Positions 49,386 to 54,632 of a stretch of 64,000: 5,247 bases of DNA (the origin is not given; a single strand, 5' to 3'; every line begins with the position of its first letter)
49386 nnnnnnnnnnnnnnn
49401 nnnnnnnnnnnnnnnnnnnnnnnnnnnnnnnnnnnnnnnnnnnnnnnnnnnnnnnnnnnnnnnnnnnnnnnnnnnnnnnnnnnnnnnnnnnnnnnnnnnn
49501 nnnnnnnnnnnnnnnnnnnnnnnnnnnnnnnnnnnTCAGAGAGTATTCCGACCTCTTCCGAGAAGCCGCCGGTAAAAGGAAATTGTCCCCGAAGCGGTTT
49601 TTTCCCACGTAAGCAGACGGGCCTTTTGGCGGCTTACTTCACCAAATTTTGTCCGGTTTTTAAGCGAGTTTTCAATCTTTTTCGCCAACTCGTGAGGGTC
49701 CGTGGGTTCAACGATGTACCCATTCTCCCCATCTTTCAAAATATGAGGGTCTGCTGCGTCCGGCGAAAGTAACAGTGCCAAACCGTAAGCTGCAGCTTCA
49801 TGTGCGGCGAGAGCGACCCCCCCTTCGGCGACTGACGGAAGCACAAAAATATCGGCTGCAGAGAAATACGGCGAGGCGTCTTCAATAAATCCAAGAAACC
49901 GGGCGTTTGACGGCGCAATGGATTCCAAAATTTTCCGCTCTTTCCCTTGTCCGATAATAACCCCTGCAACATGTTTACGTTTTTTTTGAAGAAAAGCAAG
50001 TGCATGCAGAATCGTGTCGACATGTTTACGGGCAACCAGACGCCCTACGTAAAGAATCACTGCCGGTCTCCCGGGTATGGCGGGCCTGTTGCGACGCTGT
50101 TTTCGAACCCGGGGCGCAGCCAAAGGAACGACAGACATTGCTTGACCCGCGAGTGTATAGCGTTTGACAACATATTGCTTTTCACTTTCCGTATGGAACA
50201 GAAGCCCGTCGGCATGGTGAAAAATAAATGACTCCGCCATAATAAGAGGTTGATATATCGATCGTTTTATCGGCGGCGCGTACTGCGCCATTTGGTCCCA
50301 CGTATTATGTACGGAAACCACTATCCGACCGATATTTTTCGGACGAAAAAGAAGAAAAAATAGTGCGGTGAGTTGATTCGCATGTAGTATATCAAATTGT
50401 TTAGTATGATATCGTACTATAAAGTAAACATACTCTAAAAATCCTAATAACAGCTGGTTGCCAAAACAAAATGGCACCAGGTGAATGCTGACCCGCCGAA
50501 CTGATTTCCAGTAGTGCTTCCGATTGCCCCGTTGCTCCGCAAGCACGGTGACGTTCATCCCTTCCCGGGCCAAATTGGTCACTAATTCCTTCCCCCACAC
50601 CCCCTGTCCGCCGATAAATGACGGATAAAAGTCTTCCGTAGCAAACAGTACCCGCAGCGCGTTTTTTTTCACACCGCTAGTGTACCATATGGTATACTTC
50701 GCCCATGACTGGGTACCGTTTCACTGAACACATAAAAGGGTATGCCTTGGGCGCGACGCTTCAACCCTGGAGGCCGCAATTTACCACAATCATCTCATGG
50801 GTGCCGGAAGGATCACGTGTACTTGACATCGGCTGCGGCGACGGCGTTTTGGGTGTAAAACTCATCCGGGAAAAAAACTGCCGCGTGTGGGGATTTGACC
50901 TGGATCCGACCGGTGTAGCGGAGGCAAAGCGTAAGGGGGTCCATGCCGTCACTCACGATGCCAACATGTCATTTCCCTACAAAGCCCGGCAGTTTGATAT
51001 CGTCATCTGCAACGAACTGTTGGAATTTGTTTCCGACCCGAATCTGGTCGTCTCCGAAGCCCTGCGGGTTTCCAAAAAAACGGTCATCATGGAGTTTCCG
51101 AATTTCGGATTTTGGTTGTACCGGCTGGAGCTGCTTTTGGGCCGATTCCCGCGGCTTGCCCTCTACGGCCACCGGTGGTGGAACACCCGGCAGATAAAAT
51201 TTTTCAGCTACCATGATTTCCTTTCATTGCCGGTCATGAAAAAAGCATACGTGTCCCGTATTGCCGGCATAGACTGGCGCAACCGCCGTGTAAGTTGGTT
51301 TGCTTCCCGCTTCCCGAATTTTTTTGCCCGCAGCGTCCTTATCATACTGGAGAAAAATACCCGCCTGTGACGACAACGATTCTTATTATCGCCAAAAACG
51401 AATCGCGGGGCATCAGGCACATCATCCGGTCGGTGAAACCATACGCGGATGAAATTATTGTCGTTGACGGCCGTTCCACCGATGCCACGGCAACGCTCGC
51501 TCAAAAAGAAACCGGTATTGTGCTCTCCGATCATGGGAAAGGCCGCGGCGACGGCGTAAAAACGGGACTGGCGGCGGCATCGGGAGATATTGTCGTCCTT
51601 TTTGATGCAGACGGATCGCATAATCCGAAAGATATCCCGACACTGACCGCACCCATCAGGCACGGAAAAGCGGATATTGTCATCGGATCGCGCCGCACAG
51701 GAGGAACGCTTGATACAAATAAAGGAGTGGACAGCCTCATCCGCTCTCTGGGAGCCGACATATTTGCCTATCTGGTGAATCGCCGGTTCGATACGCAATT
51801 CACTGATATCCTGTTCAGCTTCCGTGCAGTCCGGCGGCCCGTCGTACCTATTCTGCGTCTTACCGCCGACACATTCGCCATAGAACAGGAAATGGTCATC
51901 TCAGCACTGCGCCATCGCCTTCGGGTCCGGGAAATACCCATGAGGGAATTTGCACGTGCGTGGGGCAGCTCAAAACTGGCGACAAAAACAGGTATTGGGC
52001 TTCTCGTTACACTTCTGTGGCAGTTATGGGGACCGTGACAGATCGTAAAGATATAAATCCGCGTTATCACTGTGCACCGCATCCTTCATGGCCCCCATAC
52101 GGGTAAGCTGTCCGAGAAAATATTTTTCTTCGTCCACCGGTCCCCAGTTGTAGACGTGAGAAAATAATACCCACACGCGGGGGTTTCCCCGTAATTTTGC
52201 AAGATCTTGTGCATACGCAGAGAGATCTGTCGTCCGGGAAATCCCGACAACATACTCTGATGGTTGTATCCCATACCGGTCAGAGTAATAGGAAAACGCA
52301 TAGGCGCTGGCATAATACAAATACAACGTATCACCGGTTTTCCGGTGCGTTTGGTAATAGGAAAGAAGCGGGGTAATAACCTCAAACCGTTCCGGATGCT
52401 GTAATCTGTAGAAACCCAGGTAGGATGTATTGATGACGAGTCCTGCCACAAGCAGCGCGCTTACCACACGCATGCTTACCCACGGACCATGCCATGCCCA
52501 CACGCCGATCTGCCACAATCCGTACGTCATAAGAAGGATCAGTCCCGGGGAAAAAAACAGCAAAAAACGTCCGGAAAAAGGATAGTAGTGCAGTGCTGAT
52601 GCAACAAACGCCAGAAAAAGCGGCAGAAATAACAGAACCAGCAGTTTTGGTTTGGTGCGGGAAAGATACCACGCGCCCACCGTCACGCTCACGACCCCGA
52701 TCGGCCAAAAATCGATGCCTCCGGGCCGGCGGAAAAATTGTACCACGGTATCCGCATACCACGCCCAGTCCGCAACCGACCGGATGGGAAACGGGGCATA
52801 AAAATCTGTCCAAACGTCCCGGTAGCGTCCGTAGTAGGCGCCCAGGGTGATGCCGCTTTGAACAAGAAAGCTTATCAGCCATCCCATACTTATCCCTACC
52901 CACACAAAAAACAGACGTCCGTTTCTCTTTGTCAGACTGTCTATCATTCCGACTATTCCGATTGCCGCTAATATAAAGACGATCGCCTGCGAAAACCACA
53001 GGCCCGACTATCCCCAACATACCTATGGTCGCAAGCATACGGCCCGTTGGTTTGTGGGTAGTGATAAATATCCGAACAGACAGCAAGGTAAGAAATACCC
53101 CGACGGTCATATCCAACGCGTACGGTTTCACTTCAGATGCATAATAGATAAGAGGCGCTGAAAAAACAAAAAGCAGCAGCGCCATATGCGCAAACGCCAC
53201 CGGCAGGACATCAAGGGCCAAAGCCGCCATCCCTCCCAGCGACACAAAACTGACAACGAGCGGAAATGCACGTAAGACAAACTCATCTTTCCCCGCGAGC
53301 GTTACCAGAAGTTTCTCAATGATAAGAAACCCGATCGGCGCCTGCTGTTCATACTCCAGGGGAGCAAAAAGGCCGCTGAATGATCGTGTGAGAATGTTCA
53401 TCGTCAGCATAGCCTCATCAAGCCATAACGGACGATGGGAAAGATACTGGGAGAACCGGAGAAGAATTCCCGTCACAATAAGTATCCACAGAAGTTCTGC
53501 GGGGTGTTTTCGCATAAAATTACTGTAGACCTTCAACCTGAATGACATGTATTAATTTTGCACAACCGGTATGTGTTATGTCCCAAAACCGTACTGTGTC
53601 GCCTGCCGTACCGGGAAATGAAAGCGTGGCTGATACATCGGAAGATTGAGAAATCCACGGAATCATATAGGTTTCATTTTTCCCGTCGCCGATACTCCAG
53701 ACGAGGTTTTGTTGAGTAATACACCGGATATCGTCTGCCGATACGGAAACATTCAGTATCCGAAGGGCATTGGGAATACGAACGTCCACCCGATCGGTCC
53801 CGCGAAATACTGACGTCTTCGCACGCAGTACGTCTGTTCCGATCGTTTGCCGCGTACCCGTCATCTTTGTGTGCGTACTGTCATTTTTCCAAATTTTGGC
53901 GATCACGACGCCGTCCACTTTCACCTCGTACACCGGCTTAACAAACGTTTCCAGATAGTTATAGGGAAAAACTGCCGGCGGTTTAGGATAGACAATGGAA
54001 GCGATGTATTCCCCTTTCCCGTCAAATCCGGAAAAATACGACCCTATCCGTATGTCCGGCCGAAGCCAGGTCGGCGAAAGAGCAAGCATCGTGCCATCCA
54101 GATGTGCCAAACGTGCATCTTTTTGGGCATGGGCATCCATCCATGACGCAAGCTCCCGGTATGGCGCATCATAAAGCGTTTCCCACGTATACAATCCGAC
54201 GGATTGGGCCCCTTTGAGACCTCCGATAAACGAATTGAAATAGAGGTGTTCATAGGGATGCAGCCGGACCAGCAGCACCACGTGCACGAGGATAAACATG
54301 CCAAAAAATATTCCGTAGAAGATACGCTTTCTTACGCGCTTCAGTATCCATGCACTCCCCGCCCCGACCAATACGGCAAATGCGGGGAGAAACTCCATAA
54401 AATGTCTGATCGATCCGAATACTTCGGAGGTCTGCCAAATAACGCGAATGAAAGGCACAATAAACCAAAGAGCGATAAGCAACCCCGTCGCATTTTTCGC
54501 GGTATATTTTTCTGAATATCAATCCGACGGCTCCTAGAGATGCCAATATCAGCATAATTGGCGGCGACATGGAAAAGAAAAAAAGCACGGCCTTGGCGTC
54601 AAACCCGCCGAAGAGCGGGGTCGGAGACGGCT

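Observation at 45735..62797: Candidate O-glycosylated collagen-like surface-fibre system: sensor-regulator, giant Gly-X-Thr protein, PMT-like glycosyltransferases and sugar-tailoring enzymes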

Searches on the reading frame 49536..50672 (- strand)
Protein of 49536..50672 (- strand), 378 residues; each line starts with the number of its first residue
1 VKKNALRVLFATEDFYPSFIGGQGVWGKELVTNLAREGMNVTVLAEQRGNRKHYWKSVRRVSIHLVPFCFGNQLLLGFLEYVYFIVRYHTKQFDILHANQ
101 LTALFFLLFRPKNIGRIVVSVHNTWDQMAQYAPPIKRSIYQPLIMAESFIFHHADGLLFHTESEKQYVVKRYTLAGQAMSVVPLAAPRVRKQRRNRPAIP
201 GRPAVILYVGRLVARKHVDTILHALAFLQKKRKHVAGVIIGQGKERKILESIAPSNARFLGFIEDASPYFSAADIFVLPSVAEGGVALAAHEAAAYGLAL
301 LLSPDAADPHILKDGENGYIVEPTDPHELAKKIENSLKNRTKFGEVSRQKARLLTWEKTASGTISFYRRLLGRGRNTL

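Call 5: search_protein_families(library=pfam, proteins=[window:49536-50672:-], max_evalue=0.01)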
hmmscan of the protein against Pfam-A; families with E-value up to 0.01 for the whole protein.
window:49536-50672:- (378 aa): 5 families
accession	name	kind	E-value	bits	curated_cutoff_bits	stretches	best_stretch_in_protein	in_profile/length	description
PF00534.26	Glycos_transf_1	-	1.1e-27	97.1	26.4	1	190-342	2-160/172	Glycosyl transferases group 1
PF13692.12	Glyco_trans_1_4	-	1.3e-27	97.2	27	1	205-339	3-142/142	Glycosyl transferases group 1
PF13439.12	Glyco_transf_4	-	5.9e-18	65.9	28.5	1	20-183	1-163/170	Glycosyltransferase Family 4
PF13579.12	Glyco_trans_4_4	-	1e-10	42.6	29.7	1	21-183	1-156/158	Glycosyl transferase 4-like domain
PF20706.3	GT4-conflict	-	0.00014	21.4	26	1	180-360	176-382/385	Family 4 Glycosyltransferase in conflict systems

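Call 31: search_protein_families(library=ncbifam, proteins=[window:49536-50672:-], max_evalue=0.001)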
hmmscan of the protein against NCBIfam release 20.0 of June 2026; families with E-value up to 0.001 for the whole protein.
window:49536-50672:- (378 aa): 25 families
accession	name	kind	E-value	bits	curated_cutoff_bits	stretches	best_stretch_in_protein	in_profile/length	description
TIGR03088.1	stp2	hypoth_equivalog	1.4e-17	63.8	409.05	1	191-351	182-353/374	TIGR03088 family PEP-CTERM/XrtA system glycosyltransferase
TIGR03449.1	mycothiol_MshA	equivalog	2.5e-16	59.6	462.5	1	145-370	156-403/406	D-inositol-3-phosphate glycosyltransferase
NF047684.1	TeichurnBiosyTuaC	equivalog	3.6e-15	55.8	550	1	190-348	206-363/391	teichuronic acid biosynthesis protein TuaC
NF041876.1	EPS_EpsE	equivalog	5.1e-15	55.6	400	1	188-348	199-370/389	exopolysaccharide biosynthesis GT4 family glycosyltransferase EpsE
TIGR03999.1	thiol_BshA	equivalog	1.3e-14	53.9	273.7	1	191-355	187-354/375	N-acetyl-alpha-D-glucosaminyl L-malate synthase BshA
TIGR04047.1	MSMEG_0565_glyc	hypoth_equivalog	5e-13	48.9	259.85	1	28-369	19-373/373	MSMEG_0565 family glycosyltransferase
TIGR02149.1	glgA_Coryne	subfamily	5.3e-12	45.6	302.4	1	186-370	187-390/391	glycogen synthase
NF038295.1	EPS_HpsP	equivalog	6.6e-12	45.1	550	1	150-370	151-387/388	hormogonium polysaccharide biosynthesis glycosyltransferase HpsP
TIGR04157.1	glyco_rSAM_CFB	subfamily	3.1e-10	39.6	400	1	188-321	212-348/406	TIGR04157 family glycosyltransferase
NF050056.1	ProtGlycPglH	equivalog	3.6e-10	39.5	600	1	204-340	180-320/354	GalNAc-alpha-(1->4)-GalNAc-alpha-(1->3)-diNAcBac-PP-undecaprenol alpha-1,4-N-acetyl-D-galactosaminyltransferase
NF012028.0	PRK15484.1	subfamily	3.7e-09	36.2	618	1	190-348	180-352/380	lipopolysaccharide N-acetylglucosaminyltransferase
NF047880.1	glyco_SdgA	exception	6.1e-09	35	800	1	204-349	316-466/488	serine-aspartate repeat adhesin O-glycosyltransferase SdgA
NF041010.1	glycosy_Agl16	equivalog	3.4e-08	32.7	575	1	160-370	140-351/352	glycosylation protein Agl16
NF053787.1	GlcN_PG_synth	equivalog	1.5e-07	30.6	480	1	192-371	186-360/361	N-acetylglucosaminyl phosphatidylglycerol synthase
TIGR04063.1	stp3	hypoth_equivalog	2e-07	30.2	442.05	1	203-369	213-390/397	TIGR04063 family PEP-CTERM/XrtA system glycosyltransferase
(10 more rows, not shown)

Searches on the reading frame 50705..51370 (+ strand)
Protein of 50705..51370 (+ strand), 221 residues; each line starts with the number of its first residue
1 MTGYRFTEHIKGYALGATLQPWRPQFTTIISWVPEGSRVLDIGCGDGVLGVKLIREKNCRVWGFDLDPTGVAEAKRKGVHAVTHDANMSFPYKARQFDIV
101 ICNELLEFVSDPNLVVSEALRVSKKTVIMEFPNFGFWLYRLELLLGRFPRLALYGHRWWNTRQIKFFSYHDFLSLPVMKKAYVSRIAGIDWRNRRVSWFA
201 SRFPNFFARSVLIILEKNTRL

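Call 5: search_protein_families(library=pfam, proteins=[window:50705-51370:+], max_evalue=0.01)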
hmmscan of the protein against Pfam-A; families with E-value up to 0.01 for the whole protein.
window:50705-51370:+ (221 aa): 12 families
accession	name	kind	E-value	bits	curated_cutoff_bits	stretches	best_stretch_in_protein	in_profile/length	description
PF07021.18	MetW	-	2.3e-39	135.5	21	1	23-213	1-191/193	Methionine biosynthesis protein MetW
PF08241.18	Methyltransf_11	-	1.5e-14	54.9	21.2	1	40-125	1-89/95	Methyltransferase domain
PF13649.12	Methyltransf_25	-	1.6e-14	54.8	27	1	39-125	1-95/97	Methyltransferase domain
PF13489.12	Methyltransf_23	-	2.5e-14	53.8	27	1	34-135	21-120/164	Methyltransferase domain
PF13847.12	Methyltransf_31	-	2.7e-13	50.3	27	1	36-129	4-107/145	Methyltransferase domain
PF08242.18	Methyltransf_12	-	1.7e-09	38.7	30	1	40-122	1-91/98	Methyltransferase domain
PF06325.19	PrmA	-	2.9e-07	30.7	22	1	33-109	159-239/296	Ribosomal protein L11 methyltransferase (PrmA)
PF05175.20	MTS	-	9.3e-06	25.8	23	1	36-103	32-105/170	Methyltransferase small domain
PF12847.13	Methyltransf_18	-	0.0004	20.9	27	1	26-76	5-56/151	Methyltransferase domain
PF01209.24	Ubie_methyltran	-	0.00053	19.9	20.1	1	22-125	35-145/233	ubiE/COQ5 methyltransferase family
PF01728.25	FtsJ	-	0.0019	18.6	24.1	1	34-103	20-98/181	FtsJ-like methyltransferase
PF13679.12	Methyltransf_32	-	0.0072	16.7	27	0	37-90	27-84/143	Methyltransferase domain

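Call 18: find_encoding_contigs(protein=window:50705-51370:+, flank=10000, max_places=8)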
Protein window:50705-51370:+ (221 aa): 1 contig read that carries it; 1 place shown.
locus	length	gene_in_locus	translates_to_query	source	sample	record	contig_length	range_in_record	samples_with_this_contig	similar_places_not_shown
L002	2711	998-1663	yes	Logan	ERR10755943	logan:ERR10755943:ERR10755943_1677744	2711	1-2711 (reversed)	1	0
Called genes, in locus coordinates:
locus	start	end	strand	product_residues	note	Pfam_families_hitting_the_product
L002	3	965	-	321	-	?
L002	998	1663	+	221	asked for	PF13489:Methyltransf_23, PF05175:MTS (weak), PF06325:PrmA (weak), PF07021:MetW, PF13847:Methyltransf_31, PF08241:Methyltransf_11, PF08242:Methyltransf_12, PF13649:Methyltransf_25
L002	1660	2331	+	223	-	PF00535:Glycos_transf_2, PF12804:NTP_transf_3 (faint)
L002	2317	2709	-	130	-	?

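Call 31: search_protein_families(library=ncbifam, proteins=[window:50705-51370:+], max_evalue=0.001)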
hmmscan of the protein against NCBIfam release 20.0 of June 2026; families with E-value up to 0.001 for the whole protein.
window:50705-51370:+ (221 aa): 33 families (the best 25 are shown)
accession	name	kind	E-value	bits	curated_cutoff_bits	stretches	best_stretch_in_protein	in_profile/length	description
TIGR02081.1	metW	equivalog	7.2e-38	130.1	189.5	1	23-215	1-193/194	methionine biosynthesis protein MetW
NF045667.1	MTase_DVU1556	equivalog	1.5e-15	57.3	155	1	33-124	20-112/213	DVU_1556 family methyltransferase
TIGR01983.1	UbiG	equivalog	2.2e-11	43.5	102.95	1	35-125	49-145/228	bifunctional 2-polyprenyl-6-hydroxyphenol methylase/3-demethylubiquinol 3-O-methyltransferase UbiG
NF011527.0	PRK14968.1-1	equivalog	3.6e-09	36.6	242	1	29-103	28-100/192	putative methyltransferase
NF043040.1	corrin_prot_MT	hypoth_equivalog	2.8e-08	33.5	180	1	28-82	33-87/216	corrinoid protein-associated methyltransferase CpaM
TIGR02072.1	BioC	equivalog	4.1e-08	33.3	184.95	1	5-134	1-135/244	malonyl-ACP O-methyltransferase BioC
NF047649.1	MTase_UXPK_star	exception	1e-07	31.3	460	1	35-125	77-175/283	methyltransferase/UXPK-star double selenoprotein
TIGR00406.1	prmA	equivalog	1.1e-07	31.7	183.15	1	35-111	159-240/288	50S ribosomal protein L11 methyltransferase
NF010703.0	PRK14103.1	equivalog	1.6e-07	31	320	1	27-111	19-104/256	trans-aconitate 2-methyltransferase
NF007610.0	PRK10258.1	equivalog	2.4e-07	30.4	342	1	37-127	44-134/251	malonyl-ACP O-methyltransferase BioC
TIGR02021.1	BchM-ChlM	equivalog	3.7e-07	29.8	158.9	1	30-150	45-174/218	magnesium protoporphyrin IX methyltransferase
NF041255.1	mycofact_MftM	equivalog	6.9e-07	28.9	200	1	35-132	139-242/289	mycofactocin oligosaccharide methyltransferase MftM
NF041536.1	ArsM_DUF2284_UU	exception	9.8e-07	27.5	575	1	33-124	74-173/459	arsenite methyltransferase/DUF2284 domain selenoprotein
TIGR01934.1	MenG_MenH_UbiE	subfamily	1.2e-06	28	158.35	1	22-131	27-144/223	ubiquinone/menaquinone biosynthesis methyltransferase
NF001241.0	PRK00216.1-2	equivalog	2.2e-06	27.5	327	1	20-133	37-152/231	demethylmenaquinone methyltransferase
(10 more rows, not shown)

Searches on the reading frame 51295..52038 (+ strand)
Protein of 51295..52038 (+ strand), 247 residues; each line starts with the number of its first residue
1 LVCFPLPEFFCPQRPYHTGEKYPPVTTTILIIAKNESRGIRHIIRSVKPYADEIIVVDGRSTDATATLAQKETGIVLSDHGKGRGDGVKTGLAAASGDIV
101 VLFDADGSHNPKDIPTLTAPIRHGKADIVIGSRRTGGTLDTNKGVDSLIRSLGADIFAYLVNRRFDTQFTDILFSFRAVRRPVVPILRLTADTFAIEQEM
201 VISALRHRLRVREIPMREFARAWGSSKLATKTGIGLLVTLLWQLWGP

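Call 5: search_protein_families(library=pfam, proteins=[window:51295-52038:+], max_evalue=0.01)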
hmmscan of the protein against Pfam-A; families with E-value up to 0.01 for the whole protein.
window:51295-52038:+ (247 aa): 2 families
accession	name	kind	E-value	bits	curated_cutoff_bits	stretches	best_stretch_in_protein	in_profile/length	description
PF00535.33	Glycos_transf_2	-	3.1e-22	79.7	23.3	1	28-183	1-163/168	Glycosyl transferase family 2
PF12804.13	NTP_transf_3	-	3e-05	24.7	27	1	40-134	27-124/160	MobA-like NTP transferase domain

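Call 31: search_protein_families(library=ncbifam, proteins=[window:51295-52038:+], max_evalue=0.001)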
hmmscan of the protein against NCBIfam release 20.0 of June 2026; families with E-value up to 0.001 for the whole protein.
window:51295-52038:+ (247 aa): 12 families
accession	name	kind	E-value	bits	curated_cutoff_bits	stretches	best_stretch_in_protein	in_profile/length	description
TIGR04182.1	glyco_TIGR04182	equivalog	1.2e-35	123.3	325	1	28-228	3-201/293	S-layer glycoprotein N-glycosyltransferase AglJ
NF058614.1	PPMAGASynPpgS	equivalog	5.7e-18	65.2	370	1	29-217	4-195/226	polyprenyl-phospho-N-acetylgalactosaminyl synthase PpgS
NF041391.1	DPhHxTase_Halo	equivalog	5.4e-16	58.2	375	1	34-230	4-194/213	dolichyl-phosphate hexose transferase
NF010496.0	PRK13915.1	equivalog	3.5e-11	42.7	262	1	27-121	33-142/307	glucosyl-3-phosphoglycerate synthase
TIGR04283.1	glyco_like_mftF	equivalog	8.3e-11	41.9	182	1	28-111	2-87/221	TIGR04283 family arsenosugar biosynthesis glycosyltransferase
NF007986.1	PRK10714.1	equivalog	1.2e-09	37.6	529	1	53-241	40-223/316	undecaprenyl-phosphate 4-deoxy-4-formamido-L-arabinose transferase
NF047588.1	GlcsyltransPgfSStrep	equivalog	6.7e-09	35.4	500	1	38-185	21-165/308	glycosyltransferase PgfS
TIGR04195.1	S_glycosyl_SunS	equivalog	4.7e-06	25.7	350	1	20-71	52-103/421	SunS family peptide S-glycosyltransferase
TIGR03965.1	mycofact_glyco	equivalog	1.5e-05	24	280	1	25-124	74-182/467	mycofactocin biosynthesis glycosyltransferase MftF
TIGR03469.1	HpnB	hypoth_equivalog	2.9e-05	23.3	379.25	1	19-128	40-167/386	hopene-associated glycosyltransferase HpnB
TIGR03937.1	PgaC_IcaA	equivalog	0.00014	21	422.3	1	21-107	43-136/407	poly-beta-1,6-N-acetyl-D-glucosamine synthase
NF041875.1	EPS_EpsD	equivalog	0.00071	19.1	370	0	49-132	28-115/325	exopolysaccharide biosynthesis glycosyltransferase EpsD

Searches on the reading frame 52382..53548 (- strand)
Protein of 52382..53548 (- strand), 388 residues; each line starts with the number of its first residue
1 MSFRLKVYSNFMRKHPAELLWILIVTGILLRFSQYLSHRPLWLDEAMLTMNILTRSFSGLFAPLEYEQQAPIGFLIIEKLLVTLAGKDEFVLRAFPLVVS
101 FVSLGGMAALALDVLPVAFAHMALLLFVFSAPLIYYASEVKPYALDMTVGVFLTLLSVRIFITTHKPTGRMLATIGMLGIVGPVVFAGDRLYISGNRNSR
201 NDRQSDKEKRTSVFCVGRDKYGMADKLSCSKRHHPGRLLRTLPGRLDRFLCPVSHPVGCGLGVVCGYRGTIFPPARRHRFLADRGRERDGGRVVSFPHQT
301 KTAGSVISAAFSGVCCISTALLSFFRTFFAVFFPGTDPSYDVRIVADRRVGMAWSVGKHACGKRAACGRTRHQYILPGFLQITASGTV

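Call 5: search_protein_families(library=pfam, proteins=[window:52382-53548:-], max_evalue=0.01)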
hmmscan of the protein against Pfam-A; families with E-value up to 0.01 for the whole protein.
window:52382-53548:- (388 aa): 0 families

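Call 16: search_protein_families(library=pfam, proteins=[window:52382-53548:-], max_evalue=5)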
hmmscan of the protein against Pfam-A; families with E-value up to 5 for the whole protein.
window:52382-53548:- (388 aa): 1 family
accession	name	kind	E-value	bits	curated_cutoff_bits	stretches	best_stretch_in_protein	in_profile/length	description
PF19529.4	DUF6057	-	0.25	10.6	29.8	1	97-187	77-168/569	Family of unknown function (DUF6057)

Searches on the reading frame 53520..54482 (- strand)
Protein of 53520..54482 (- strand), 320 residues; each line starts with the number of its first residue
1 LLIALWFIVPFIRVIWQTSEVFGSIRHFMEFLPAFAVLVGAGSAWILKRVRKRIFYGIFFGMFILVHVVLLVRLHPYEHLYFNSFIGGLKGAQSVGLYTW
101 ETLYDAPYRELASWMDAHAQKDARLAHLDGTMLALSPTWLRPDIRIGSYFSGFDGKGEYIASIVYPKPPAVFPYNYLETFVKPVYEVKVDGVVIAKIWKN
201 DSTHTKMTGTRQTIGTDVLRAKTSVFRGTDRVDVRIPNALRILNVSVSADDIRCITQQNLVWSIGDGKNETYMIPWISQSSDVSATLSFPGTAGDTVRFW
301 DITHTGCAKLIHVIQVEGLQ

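Call 5: search_protein_families(library=pfam, proteins=[window:53520-54482:-], max_evalue=0.01)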
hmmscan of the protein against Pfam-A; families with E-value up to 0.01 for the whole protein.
window:53520-54482:- (320 aa): 0 families

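Call 16: search_protein_families(library=pfam, proteins=[window:53520-54482:-], max_evalue=5)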
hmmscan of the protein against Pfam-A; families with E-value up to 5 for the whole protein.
window:53520-54482:- (320 aa): 0 families

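Call 20: find_encoding_contigs(protein=window:53520-54482:-, flank=10000, max_places=8)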
Protein window:53520-54482:- (320 aa): no gene with exactly this product is on record in the collection.
